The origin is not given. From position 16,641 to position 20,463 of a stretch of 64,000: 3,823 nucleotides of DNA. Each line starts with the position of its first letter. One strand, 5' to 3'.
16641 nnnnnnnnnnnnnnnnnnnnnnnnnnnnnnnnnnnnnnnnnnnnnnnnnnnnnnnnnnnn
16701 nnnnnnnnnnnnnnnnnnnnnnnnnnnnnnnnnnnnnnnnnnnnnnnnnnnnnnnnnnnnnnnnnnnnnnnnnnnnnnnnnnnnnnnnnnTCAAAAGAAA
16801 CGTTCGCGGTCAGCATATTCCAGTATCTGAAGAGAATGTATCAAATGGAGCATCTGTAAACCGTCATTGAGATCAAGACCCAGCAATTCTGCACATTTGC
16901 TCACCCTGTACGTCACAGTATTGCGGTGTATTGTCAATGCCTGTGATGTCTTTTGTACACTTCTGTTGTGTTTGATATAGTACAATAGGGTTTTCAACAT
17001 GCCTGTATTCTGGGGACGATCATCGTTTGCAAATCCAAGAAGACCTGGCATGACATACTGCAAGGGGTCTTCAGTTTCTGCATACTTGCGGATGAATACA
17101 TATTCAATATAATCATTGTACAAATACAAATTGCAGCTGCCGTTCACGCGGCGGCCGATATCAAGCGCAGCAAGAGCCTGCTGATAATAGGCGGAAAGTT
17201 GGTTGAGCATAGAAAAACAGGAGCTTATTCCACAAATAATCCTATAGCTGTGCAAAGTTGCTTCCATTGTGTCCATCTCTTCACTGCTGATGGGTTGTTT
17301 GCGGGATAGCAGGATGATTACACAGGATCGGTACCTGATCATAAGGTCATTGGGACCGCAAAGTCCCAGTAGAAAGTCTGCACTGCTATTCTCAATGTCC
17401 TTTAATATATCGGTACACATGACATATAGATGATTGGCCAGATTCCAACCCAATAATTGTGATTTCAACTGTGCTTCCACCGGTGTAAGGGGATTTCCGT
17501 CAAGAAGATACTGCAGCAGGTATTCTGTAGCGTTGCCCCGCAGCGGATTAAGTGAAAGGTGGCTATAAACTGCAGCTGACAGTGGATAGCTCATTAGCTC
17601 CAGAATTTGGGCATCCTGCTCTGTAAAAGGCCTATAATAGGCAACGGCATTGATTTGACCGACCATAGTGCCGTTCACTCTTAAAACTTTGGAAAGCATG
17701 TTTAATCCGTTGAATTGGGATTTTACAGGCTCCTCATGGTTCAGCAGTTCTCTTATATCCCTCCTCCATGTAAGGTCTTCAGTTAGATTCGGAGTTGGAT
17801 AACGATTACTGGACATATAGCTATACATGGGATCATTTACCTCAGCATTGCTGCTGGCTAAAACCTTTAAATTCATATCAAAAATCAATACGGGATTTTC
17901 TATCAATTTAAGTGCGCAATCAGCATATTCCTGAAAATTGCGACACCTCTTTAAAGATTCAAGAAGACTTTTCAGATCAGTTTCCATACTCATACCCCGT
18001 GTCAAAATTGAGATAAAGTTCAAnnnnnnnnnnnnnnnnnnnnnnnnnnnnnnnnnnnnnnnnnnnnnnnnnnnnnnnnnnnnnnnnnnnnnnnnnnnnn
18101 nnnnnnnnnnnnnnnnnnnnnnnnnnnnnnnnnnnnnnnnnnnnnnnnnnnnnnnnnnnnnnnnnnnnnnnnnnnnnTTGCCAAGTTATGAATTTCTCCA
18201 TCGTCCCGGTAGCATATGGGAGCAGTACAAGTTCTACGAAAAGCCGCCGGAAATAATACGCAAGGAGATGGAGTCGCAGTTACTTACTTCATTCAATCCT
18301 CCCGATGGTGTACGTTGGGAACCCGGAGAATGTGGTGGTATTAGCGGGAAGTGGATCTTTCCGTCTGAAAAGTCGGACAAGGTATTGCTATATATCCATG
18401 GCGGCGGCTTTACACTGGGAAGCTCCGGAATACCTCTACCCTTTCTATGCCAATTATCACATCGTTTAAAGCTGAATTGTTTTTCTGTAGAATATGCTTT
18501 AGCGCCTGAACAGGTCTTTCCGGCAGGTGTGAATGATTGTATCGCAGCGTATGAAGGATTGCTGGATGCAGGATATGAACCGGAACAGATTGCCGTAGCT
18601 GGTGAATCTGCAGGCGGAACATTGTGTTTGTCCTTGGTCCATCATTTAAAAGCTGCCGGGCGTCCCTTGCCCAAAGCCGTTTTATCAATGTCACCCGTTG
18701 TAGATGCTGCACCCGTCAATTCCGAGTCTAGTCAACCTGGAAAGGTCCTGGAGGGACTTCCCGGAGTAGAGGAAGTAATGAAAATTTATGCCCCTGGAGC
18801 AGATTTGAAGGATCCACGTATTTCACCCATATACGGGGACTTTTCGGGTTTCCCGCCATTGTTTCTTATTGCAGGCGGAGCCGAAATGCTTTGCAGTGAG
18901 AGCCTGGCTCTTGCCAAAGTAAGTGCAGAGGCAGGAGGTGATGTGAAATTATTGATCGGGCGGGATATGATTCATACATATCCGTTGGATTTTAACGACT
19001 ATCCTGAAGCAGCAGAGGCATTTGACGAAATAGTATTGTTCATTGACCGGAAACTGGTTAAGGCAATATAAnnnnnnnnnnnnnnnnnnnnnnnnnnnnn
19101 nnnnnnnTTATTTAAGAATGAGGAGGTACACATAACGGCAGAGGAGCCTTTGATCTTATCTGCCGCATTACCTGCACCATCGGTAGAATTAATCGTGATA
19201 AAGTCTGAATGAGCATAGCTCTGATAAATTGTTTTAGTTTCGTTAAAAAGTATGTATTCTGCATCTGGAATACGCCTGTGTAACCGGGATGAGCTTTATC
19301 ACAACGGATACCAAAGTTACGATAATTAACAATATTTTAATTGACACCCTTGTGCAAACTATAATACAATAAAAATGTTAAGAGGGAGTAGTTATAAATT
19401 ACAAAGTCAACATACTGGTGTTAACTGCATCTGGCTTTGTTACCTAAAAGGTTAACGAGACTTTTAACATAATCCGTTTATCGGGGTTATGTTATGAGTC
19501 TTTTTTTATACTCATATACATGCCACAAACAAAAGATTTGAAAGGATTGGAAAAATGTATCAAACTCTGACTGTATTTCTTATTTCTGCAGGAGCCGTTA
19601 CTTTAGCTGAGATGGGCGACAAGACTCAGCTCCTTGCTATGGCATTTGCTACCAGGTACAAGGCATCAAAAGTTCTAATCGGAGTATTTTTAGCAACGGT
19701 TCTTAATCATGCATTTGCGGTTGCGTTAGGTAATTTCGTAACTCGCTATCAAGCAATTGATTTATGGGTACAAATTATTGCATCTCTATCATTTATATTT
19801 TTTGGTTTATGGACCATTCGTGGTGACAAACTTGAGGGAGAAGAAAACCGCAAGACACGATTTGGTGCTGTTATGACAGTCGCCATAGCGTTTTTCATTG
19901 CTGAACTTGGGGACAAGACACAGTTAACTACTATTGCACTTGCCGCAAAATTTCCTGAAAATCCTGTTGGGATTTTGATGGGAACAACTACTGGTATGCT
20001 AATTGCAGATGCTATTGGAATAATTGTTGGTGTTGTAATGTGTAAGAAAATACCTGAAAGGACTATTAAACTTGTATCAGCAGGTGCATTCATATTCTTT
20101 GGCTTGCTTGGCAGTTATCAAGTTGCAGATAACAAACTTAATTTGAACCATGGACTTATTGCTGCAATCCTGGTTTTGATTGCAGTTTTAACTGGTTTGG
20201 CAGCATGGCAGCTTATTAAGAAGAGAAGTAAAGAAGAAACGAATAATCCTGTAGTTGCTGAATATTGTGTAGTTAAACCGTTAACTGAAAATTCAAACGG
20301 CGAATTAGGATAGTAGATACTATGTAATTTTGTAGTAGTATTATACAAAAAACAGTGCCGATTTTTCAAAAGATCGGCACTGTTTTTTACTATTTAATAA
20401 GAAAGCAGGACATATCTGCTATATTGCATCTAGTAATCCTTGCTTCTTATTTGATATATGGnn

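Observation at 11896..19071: High-GC block encoding a cytoplasmic pyrogallol-transhydroxylase-like molybdoenzyme pair, with gene debris on the left and a PucR regulator plus esterase on the right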

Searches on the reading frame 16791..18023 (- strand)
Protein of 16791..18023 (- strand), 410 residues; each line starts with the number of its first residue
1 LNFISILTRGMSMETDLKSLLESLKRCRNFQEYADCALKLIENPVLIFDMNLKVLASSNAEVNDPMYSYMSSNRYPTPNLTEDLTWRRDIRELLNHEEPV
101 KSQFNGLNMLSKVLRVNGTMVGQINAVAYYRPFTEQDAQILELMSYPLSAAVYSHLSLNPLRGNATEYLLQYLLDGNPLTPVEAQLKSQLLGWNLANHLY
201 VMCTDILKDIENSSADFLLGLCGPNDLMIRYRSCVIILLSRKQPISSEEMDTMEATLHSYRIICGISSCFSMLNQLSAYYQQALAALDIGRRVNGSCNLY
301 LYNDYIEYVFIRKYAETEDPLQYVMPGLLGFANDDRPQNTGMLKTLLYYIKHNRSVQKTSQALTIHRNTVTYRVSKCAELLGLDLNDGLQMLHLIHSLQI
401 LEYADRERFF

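Call 3: search_protein_families(library=pfam, proteins=[window:16791-18023:-], max_evalue=0.01)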
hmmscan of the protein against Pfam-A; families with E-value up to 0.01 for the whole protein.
window:16791-18023:- (410 aa): 2 families
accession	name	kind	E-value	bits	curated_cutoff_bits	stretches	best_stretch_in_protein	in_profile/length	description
PF13556.12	HTH_30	-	4.8e-17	61.9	27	1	343-395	2-54/59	PucR C-terminal helix-turn-helix domain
PF17853.6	GGDEF_2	-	1.4e-08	35.5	24.5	1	181-289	6-116/116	GGDEF-like domain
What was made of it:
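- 16791..18023 (-): PucR/CdaR-family regulator, convergent with beta and divergent from the esterase. Host-like composition, so probably native. Pfam HTH_30 + GGDEF_2 (call 3).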

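Call 4: search_protein_families(library=ncbifam, proteins=[window:16791-18023:-], max_evalue=0.01)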
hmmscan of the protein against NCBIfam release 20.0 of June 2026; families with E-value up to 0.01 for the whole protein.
window:16791-18023:- (410 aa): 4 families
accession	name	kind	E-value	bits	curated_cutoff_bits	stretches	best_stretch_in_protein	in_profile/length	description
NF058503.1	SprTransRegAdeR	equivalog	2.5e-12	46.6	700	1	32-394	11-392/403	sporulation transcriptional activator AdeR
NF008550.0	PRK11477.1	equivalog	5.3e-12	45.3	612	1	261-400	245-381/385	CdaR family transcriptional regulator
NF045769.1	TransActPmfR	equivalog_domain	4e-07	29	800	1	327-387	388-448/470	transcciptional activator PmfR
NF050824.1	TransRegRv1453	equivalog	0.00042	19.3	600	1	342-387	342-387/404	Rv1453 family transcriptional regulator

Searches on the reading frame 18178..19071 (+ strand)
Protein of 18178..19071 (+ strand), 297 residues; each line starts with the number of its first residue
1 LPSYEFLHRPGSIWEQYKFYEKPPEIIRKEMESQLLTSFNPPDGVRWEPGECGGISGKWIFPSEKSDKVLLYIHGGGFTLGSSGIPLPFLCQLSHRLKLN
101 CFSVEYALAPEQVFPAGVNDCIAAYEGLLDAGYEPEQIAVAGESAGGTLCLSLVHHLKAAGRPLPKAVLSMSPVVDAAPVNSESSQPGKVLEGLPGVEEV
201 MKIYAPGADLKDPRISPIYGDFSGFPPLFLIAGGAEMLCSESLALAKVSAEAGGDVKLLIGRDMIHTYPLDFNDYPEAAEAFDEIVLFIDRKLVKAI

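Call 3: search_protein_families(library=pfam, proteins=[window:18178-19071:+], max_evalue=0.01)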
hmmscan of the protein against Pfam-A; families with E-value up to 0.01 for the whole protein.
window:18178-19071:+ (297 aa): 5 families
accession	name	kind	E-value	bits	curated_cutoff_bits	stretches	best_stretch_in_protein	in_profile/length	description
PF07859.19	Abhydrolase_3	-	6e-46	157.3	25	1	70-268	1-208/210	alpha/beta hydrolase fold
PF10340.15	Say1_Mug180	-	5.2e-16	58.9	21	1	65-184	120-244/374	Steryl acetyl hydrolase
PF20434.5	BD-FAE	-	2.4e-08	34.2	26.8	1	64-151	10-104/215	BD-FAE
PF00135.34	COesterase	-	0.0012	18.3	27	0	134-175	181-220/515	Carboxylesterase family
PF00326.27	Peptidase_S9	-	0.002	18.1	22.6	1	118-178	45-102/213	Prolyl oligopeptidase family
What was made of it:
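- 18178..19071 (+): HSL-family (GESAG-type) alpha/beta-hydrolase esterase. Host-like codon composition. It shares a 154-bp divergent intergenic region with PucR. Pfam Abhydrolase_3 E 6e-46 (call 3).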

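Call 4: search_protein_families(library=ncbifam, proteins=[window:18178-19071:+], max_evalue=0.01)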
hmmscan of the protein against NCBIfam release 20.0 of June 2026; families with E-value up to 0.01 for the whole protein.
window:18178-19071:+ (297 aa): 9 families
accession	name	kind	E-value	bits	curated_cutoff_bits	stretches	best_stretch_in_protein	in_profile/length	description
NF058651.1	GESAG_HSLs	subfamily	2.2e-52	178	430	1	36-292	35-295/296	GESAG motif subfamily hormone-sensitive lipase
NF058649.1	GTSAG_HSLs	subfamily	4.7e-44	151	380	1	44-293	64-312/312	GTSAG motif subfamily hormone-sensitive lipase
NF058653.1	LipP1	equivalog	4.6e-29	101.2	350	1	64-285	68-296/300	LipP1 family hormone-sensitive lipase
NF058650.1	GCSAG_HSLs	subfamily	1.3e-28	100.5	410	1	63-293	81-313/314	GCSAG motif subfamily hormone-sensitive lipase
NF052352.1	TriaclglyLipLipYMycb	equivalog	7.5e-19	68.1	450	1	131-270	252-379/397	triacylglycerol lipase LipY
NF033149.0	CHL_hydrolase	equivalog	2.5e-16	59.5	500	1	67-280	75-296/310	chloramphenicol hydrolase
NF007547.0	PRK10162.1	equivalog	4e-15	55.6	389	1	50-161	67-182/321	acetyl esterase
NF052354.1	EstLipQMycob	equivalog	0.0001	21.1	700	1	65-150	163-252/418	esterase LipQ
NF058665.1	HaHSL_fam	equivalog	0.00012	21.6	320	1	60-181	54-175/260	hormone-sensitive lipase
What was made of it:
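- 18178..19071 (+): NCBIfam GESAG_HSLs 178 bits, below the 430 cutoff (call 4).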

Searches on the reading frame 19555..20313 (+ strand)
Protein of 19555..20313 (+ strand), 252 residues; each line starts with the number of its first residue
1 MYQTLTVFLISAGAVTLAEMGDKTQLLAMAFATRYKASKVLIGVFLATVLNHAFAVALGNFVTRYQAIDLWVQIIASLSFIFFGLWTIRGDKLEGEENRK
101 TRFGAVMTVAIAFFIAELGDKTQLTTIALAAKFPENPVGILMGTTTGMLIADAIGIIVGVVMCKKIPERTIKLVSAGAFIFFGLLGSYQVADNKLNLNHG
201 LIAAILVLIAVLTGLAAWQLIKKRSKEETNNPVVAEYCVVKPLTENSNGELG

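Call 3: search_protein_families(library=pfam, proteins=[window:19555-20313:+], max_evalue=0.01)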
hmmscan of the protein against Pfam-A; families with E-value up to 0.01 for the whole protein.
window:19555-20313:+ (252 aa): 2 families
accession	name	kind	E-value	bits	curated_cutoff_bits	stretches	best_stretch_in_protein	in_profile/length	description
PF01169.24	GDT1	-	1.9e-40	137.5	27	2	108-183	2-75/75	Divalent cation/proton antiporter GDT1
PF01757.29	Acyl_transf_3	-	0.0065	16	31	0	36-151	147-260/326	Acyltransferase domain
